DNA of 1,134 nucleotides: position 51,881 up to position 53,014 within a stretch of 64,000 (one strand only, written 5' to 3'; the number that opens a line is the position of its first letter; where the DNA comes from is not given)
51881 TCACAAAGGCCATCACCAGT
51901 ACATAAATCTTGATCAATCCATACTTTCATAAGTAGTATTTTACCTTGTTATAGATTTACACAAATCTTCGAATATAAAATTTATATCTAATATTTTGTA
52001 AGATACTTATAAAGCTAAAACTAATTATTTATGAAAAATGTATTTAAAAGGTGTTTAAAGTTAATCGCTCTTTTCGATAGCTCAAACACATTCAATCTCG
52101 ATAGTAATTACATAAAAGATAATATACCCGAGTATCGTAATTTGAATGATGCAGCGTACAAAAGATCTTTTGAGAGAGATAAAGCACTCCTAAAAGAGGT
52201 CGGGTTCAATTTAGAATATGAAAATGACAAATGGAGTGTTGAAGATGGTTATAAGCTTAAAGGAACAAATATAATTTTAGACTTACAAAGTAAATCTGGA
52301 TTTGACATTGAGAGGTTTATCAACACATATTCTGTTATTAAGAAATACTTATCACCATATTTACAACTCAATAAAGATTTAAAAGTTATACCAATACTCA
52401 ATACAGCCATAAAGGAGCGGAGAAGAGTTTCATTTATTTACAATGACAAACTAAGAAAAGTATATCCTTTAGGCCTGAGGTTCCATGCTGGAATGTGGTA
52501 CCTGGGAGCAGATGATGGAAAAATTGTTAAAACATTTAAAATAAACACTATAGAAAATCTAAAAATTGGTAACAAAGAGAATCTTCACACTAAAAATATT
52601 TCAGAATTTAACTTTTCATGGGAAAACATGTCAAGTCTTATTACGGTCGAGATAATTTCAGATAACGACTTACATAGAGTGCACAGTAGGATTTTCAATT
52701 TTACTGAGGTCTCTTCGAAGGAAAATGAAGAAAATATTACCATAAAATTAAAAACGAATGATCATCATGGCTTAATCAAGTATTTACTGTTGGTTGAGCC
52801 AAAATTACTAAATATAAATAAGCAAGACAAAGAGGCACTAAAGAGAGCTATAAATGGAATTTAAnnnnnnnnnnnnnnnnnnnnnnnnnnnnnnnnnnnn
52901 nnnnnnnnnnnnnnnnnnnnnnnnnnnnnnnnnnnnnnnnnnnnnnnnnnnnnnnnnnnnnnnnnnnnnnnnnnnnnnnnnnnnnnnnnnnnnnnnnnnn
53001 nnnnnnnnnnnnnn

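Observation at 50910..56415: PafB/PafC-like WYL regulators and tatA-tatC-helY retained, but the entire Pup-proteasome gene set expected between trmI and pafB is absent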

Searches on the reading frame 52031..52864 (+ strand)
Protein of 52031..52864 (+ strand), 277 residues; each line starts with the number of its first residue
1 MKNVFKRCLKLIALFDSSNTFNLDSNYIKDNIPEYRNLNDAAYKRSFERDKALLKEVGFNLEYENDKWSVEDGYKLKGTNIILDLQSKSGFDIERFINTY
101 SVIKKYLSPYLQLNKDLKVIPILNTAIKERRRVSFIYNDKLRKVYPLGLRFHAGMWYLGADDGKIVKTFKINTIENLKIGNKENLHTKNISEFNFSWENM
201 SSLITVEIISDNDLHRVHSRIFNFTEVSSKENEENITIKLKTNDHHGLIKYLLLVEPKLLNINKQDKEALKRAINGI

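Call 9: search_protein_families(library=pfam, proteins=[window:52031-52864:+], max_evalue=0.1)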
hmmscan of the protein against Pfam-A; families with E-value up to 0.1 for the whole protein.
window:52031-52864:+ (277 aa): 1 family
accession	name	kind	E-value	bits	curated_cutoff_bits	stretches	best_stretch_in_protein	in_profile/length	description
PF13280.12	WYL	-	4.1e-10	40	21.8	1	120-178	3-69/70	WYL domain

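Call 10: search_protein_families(library=ncbifam, proteins=[window:52031-52864:+], max_evalue=0.1)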
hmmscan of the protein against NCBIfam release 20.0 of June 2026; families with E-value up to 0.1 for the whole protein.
window:52031-52864:+ (277 aa): 0 families

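Call 11: find_encoding_contigs(protein=window:52031-52864:+, flank=10000, max_places=6)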
Protein window:52031-52864:+ (277 aa): 24 contigs read that carry it; 6 places shown.
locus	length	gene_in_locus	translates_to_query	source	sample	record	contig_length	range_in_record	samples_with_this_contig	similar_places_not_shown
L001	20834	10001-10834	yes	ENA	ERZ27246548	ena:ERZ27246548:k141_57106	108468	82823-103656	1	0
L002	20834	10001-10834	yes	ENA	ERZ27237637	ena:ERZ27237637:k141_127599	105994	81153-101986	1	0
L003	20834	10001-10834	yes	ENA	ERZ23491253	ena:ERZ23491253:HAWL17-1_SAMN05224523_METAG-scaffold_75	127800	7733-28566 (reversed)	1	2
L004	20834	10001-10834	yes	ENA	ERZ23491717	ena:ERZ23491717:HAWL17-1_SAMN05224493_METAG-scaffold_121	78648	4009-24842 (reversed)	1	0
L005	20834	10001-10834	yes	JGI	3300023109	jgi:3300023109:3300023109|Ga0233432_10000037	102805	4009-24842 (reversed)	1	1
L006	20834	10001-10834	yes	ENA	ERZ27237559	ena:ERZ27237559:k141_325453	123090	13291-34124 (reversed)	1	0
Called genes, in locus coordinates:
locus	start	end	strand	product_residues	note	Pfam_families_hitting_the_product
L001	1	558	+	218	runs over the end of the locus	PF00117:GATase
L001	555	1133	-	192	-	PF02190:LON_substr_bdg (weak)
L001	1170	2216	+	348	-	PF00478:IMPDH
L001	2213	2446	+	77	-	PF00462:Glutaredoxin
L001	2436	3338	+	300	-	PF01545:Cation_efflux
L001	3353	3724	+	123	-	PF01641:SelR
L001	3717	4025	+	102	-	PF04134:DCC1-like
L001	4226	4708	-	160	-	PF04461:YajQ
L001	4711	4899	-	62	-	-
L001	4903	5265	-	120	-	PF02537:CRCB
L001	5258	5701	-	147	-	PF00588:SpoU_methylase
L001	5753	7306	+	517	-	PF01757:Acyl_transf_3 (weak)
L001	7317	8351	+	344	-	PF01594:AI-2E_transport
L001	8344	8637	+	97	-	-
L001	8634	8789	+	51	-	-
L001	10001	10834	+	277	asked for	PF13280:WYL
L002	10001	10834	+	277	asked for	PF13280:WYL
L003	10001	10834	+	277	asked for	PF13280:WYL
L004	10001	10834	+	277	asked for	PF13280:WYL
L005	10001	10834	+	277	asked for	PF13280:WYL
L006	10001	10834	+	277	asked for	PF13280:WYL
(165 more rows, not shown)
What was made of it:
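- The identical junction occurs on at least six independent contigs of 79-128 kb from different samples (call 11).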

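Call 12: find_homologous_proteins(query=window:52031-52864:+, max_evalue=0.001)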
Query window:52031-52864:+ (277 aa): 230 proteins with E <= 0.001 among 795 candidates; the best 120 are listed.
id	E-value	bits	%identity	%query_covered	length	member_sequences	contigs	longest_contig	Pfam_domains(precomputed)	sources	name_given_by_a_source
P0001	7.7e-174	595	98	100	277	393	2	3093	PF13280.13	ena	-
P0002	5.8e-124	431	69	100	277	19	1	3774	PF13280.13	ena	-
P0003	2.3e-119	416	68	100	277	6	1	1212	PF13280.13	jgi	jgi:predicted DNA-binding transcriptional regulator YafY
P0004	3.3e-116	406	65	99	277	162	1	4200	PF13280.13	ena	-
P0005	2.5e-114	400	64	100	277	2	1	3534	PF13280.13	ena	-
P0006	1.2e-110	387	63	100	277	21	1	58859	PF13280.13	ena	-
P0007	5.5e-107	375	61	100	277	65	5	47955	PF13280.13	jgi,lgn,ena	-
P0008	2.2e-106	373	61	100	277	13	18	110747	PF13280.13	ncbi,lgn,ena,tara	tara:strand:- start:3107 stop:3940 length:834 start_codon:yes stop_codon:yes gene_type:complete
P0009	5.9e-106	372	62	100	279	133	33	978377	PF13280.13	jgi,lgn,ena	-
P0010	6.6e-106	372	61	100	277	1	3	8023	PF13280.13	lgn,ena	-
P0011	2.6e-105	370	60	100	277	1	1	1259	PF13280.13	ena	-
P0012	7.3e-100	352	57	100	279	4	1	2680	PF13280.13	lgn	-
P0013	2.6e-82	295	69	69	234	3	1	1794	PF13280.13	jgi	-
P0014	5.0e-76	274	69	61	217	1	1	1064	PF13280.13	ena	-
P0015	1.1e-74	270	48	92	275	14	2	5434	PF13280.13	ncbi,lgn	-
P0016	2.2e-74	269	48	92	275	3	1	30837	PF13280.13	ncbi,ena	-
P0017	2.1e-73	265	47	99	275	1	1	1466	PF13280.13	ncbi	-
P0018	3.7e-73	265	45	99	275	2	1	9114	PF13280.13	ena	-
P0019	1.2e-71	260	45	100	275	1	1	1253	PF13280.13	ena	-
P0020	2.6e-71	258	45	99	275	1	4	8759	PF13280.13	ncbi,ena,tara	tara:strand:+ start:1462 stop:2289 length:828 start_codon:yes stop_codon:yes gene_type:complete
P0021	2.6e-71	258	45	99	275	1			PF13280.13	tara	tara:strand:+ start:271 stop:1098 length:828 start_codon:yes stop_codon:yes gene_type:complete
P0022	2.8e-71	258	45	99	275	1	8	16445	PF13280.13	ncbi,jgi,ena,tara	tara:strand:+ start:3292 stop:4119 length:828 start_codon:yes stop_codon:yes gene_type:complete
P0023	3.0e-71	258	45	99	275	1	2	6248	PF13280.13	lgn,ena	-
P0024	3.0e-71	258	45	99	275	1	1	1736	PF13280.13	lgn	-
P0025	3.2e-71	258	45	99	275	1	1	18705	PF13280.13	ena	-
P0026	3.3e-71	258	46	100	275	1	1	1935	PF13280.13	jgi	-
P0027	3.4e-71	258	45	99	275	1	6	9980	PF13280.13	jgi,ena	-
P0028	4.4e-71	258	47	100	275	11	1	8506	PF13280.13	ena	-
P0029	5.0e-71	258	46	99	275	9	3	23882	PF13280.13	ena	-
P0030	5.6e-71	257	45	99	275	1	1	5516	PF13280.13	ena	-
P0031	5.7e-71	257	45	99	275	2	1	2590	PF13280.13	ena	-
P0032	6.0e-71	257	45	99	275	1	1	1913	PF13280.13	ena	-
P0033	6.0e-71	257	45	99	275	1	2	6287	PF13280.13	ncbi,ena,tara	tara:strand:+ start:269 stop:1096 length:828 start_codon:yes stop_codon:yes gene_type:complete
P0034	6.1e-71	257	45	100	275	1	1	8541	PF13280.13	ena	-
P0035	7.6e-71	257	47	93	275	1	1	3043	PF13280.13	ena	-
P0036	8.9e-71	257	45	99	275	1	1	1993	PF13280.13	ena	-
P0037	9.0e-71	257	46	93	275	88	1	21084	PF13280.13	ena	-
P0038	9.1e-71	257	46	99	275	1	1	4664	PF13280.13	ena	-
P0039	9.2e-71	257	45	100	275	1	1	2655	PF13280.13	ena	-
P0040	9.8e-71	257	45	100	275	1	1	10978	PF13280.13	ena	-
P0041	9.9e-71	257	45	100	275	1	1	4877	PF13280.13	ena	-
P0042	1.0e-70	257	46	93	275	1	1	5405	PF13280.13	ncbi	-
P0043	1.0e-70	257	47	93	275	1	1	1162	PF13280.13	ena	-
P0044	1.0e-70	257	47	93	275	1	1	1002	PF13280.13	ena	-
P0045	1.1e-70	256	46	93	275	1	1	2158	PF13280.13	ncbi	-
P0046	1.2e-70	256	45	100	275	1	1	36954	PF13280.13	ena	-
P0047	1.2e-70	256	46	100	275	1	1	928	PF13280.13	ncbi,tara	tara:strand:- start:29 stop:856 length:828 start_codon:yes stop_codon:yes gene_type:complete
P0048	1.3e-70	256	45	100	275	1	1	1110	PF13280.13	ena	-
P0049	1.3e-70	256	47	100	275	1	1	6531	PF13280.13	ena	-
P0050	1.4e-70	256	46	93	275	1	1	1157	PF13280.13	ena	-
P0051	1.6e-70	256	47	100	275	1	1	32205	PF13280.13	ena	-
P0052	1.6e-70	256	45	100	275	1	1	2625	PF13280.13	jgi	-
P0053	1.6e-70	256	47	100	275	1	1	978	PF13280.13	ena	-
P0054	1.7e-70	256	45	100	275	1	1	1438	PF13280.13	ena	-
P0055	1.7e-70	256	47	100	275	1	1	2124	PF13280.13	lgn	-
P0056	1.8e-70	256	47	100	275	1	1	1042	PF13280.13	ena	-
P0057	1.8e-70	256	47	100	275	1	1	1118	PF13280.13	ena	-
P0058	1.8e-70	256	45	100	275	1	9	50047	PF13280.13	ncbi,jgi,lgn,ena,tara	tara:strand:- start:808 stop:1635 length:828 start_codon:yes stop_codon:yes gene_type:complete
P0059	1.9e-70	256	45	100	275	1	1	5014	PF13280.13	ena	-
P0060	1.9e-70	256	45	100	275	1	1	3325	PF13280.13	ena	-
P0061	1.9e-70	256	47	100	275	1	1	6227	PF13280.13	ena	-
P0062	2.2e-70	255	47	100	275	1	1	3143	PF13280.13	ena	-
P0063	2.2e-70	255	44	99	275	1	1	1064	PF13280.13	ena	-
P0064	2.2e-70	255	47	100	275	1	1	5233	PF13280.13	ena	-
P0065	2.3e-70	255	45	100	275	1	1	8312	PF13280.13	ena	-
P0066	2.3e-70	255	47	93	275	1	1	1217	PF13280.13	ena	-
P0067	2.3e-70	255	45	100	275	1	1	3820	PF13280.13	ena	-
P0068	2.3e-70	255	46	93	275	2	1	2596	PF13280.13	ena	-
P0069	2.3e-70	255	46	93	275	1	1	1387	PF13280.13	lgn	-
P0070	2.5e-70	255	46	93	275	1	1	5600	PF13280.13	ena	-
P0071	2.5e-70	255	47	100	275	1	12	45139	PF13280.13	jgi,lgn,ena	-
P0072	2.5e-70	255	47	100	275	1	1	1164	PF13280.13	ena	-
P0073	2.5e-70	255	47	100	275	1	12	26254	PF13280.13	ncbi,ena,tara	tara:strand:- start:256 stop:1083 length:828 start_codon:yes stop_codon:yes gene_type:complete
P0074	2.6e-70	255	47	100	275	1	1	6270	PF13280.13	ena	-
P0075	2.7e-70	255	46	88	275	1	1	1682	PF13280.13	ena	-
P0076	2.7e-70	255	46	93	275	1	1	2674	PF13280.13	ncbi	-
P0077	2.7e-70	255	45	99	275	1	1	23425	PF13280.13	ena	-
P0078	2.7e-70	255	47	100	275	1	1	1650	PF13280.13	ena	-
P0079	2.8e-70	255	45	99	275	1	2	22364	PF13280.13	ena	-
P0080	2.9e-70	255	45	100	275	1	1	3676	PF13280.13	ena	-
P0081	3.1e-70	255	45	100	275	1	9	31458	PF13280.13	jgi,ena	-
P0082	3.1e-70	255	45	100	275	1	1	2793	PF13280.13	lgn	-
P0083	3.2e-70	255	46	93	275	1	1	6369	PF13280.13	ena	-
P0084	3.8e-70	255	47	100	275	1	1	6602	PF13280.13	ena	-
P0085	4.0e-70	255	45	100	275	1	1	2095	PF13280.13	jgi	-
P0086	4.0e-70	255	45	93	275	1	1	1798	PF13280.13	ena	-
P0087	4.2e-70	255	44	99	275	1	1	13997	PF13280.13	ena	-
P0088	4.2e-70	255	47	100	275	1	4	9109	PF13280.13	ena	-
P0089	4.2e-70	255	46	93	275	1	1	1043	PF13280.13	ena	-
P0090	4.2e-70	255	47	100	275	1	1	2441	PF13280.13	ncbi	-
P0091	4.3e-70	255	48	85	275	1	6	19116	PF13280.13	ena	-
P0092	4.5e-70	254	45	100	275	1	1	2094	PF13280.13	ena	-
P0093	5.0e-70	254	46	93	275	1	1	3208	PF13280.13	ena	-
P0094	5.1e-70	254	46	93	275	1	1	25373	PF13280.13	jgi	-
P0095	5.2e-70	254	47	100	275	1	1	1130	PF13280.13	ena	-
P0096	5.2e-70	254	46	100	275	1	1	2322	PF13280.13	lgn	-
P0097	5.3e-70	254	47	100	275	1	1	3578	PF13280.13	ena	-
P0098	5.3e-70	254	47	100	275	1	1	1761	PF13280.13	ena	-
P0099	5.4e-70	254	47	100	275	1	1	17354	PF13280.13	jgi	-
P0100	5.5e-70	254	46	100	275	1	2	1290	PF13280.13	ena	-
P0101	5.9e-70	254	46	93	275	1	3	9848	PF13280.13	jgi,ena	-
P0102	6.0e-70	254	47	93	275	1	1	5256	PF13280.13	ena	-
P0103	6.3e-70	254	45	100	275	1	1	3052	PF13280.13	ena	-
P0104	6.7e-70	254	45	100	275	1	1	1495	PF13280.13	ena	-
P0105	6.8e-70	254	45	100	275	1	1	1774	PF13280.13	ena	-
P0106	7.2e-70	254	46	99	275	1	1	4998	PF13280.13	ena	-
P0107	7.6e-70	254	47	93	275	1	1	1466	PF13280.13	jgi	-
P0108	7.8e-70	254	47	100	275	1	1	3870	PF13280.13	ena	-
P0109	8.1e-70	254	46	100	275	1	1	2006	PF13280.13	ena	-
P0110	8.7e-70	253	44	99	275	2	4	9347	PF13280.13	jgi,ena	-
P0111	9.2e-70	253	46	100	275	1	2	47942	PF13280.13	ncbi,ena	-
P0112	9.3e-70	253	46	93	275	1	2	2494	PF13280.13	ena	-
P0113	9.5e-70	253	47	85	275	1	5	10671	PF13280.13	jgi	-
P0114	9.5e-70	253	46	99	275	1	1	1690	PF13280.13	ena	-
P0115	9.9e-70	253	45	100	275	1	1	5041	PF13280.13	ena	-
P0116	1.0e-69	253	44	99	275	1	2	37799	PF13280.13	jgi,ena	-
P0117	1.1e-69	253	46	100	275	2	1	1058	PF13280.13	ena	-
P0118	1.1e-69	253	45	100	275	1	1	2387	PF13280.13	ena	-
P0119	1.3e-69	253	46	100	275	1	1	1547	PF13280.13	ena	-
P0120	1.3e-69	253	47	93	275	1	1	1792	PF13280.13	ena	-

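Call 17: search_solved_structures(query=window:52031-52864:+, max_evalue=10, show_alignments=2)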
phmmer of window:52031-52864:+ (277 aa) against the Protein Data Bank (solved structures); distinct sequences matched with E-value up to 10: 3.
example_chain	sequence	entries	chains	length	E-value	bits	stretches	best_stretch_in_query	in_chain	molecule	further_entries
7p5x_AY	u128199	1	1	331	3.1e-06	30.3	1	6-78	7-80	Transcriptional regulator-like protein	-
9fnd_X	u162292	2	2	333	3.1e-06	30.3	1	6-78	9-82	Transcriptional regulator-like protein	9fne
6sj9_A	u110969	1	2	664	0.0042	20.1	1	24-64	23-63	Proteasome accessory factor B/C (PafBC)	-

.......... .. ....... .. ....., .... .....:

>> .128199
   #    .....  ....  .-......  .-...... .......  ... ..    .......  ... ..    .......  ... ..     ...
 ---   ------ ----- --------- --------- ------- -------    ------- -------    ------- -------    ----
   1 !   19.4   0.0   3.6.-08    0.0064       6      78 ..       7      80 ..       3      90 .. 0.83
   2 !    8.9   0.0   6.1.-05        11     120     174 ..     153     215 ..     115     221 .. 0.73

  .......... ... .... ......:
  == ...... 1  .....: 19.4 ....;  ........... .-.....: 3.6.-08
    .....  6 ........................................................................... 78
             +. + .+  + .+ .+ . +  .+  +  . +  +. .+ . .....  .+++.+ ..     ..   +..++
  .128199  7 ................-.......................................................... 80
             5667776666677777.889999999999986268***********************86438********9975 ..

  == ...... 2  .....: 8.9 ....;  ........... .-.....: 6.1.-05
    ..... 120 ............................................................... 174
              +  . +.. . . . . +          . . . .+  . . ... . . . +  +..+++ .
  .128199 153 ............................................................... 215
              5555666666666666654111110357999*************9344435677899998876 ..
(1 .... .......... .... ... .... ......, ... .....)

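Call 26: search_solved_structures(query=A2, max_evalue=1, show_alignments=4)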
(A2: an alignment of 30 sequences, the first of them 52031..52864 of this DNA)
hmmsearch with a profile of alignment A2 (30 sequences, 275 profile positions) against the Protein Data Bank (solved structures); distinct sequences matched with E-value up to 1: 3.
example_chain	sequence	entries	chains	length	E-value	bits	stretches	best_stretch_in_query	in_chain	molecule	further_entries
7p5x_AY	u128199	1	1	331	1.6e-09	40.9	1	7-76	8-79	Transcriptional regulator-like protein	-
9fnd_X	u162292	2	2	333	1.6e-09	40.8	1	7-76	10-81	Transcriptional regulator-like protein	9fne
6sj9_A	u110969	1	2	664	0.00063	22.5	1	20-64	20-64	Proteasome accessory factor B/C (PafBC)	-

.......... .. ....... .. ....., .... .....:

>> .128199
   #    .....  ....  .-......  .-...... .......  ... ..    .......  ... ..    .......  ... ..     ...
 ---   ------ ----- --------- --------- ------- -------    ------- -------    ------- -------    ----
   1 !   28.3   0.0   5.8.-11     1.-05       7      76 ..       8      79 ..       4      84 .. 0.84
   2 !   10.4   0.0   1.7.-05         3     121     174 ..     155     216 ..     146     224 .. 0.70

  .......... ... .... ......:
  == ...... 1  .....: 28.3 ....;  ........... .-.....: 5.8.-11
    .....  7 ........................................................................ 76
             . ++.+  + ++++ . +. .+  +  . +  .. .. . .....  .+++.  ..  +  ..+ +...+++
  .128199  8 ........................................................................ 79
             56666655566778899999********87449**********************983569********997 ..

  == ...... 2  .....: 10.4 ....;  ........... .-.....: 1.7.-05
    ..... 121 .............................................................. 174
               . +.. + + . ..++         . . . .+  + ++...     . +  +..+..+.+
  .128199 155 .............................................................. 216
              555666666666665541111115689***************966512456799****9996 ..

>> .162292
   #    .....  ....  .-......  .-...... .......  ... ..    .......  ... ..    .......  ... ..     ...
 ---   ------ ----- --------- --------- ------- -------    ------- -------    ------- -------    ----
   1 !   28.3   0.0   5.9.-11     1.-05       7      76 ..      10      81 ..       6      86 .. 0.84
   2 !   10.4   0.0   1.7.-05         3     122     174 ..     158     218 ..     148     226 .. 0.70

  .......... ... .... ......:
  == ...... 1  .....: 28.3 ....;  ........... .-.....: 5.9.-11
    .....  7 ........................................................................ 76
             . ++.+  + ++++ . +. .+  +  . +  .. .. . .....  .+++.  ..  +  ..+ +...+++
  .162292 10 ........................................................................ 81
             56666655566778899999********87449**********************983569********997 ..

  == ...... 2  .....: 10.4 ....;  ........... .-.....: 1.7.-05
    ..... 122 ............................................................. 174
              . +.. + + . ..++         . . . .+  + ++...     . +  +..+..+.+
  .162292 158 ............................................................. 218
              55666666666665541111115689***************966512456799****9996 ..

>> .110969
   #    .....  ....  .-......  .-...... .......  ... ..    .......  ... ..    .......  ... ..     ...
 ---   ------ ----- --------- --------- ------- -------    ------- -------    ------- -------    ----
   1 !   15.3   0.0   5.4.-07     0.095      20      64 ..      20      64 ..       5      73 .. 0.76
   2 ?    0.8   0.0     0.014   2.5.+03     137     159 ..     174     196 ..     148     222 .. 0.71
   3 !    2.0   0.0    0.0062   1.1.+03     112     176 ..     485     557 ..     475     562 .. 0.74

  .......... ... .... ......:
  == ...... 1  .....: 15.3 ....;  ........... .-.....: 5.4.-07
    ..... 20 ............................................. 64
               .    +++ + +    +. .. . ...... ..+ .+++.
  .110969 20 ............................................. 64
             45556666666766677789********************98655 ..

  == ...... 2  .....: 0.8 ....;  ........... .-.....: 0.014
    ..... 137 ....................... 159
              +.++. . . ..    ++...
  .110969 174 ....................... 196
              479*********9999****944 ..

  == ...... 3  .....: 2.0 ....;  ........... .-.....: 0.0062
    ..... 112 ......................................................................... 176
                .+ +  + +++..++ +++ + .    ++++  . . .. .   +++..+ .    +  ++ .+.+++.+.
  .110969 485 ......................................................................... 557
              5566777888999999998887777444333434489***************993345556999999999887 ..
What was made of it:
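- On PafB (PafBC family, class A WYL regulators): ORF1 residues 6-78 align to M. smegmatis PafB residues 7-80 and to A. aurescens PafBC residues 23-63 (calls 17, 26).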

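Call 28: search_protein_representatives(protein=window:52031-52864:+)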
Query: 277 residues. Proteins with E-value up to 0.001 (for the whole library): 152; up to 1e-10: 20; up to 1e-30: 7. The best 150 are listed.
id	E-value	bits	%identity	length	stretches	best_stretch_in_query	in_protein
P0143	2.2e-50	188.2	39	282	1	1-271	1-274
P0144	1.7e-47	178.8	39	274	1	1-257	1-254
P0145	3.3e-46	174.5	40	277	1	1-262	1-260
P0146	7.9e-45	170.0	50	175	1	1-170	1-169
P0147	3.0e-36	141.9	70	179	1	1-94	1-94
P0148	1.8e-31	126.2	46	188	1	1-131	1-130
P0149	3.2e-31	125.4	55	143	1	1-113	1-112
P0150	4.8e-26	108.4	53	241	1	1-114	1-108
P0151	1.0e-25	107.3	89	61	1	217-277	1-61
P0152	2.1e-24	103.0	52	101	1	1-94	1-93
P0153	4.7e-24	101.9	56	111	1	1-85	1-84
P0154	6.8e-23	98.1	70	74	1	1-70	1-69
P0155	4.6e-20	88.8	62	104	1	15-86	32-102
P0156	1.4e-16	77.4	48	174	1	91-173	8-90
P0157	2.2e-16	76.8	42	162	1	1-104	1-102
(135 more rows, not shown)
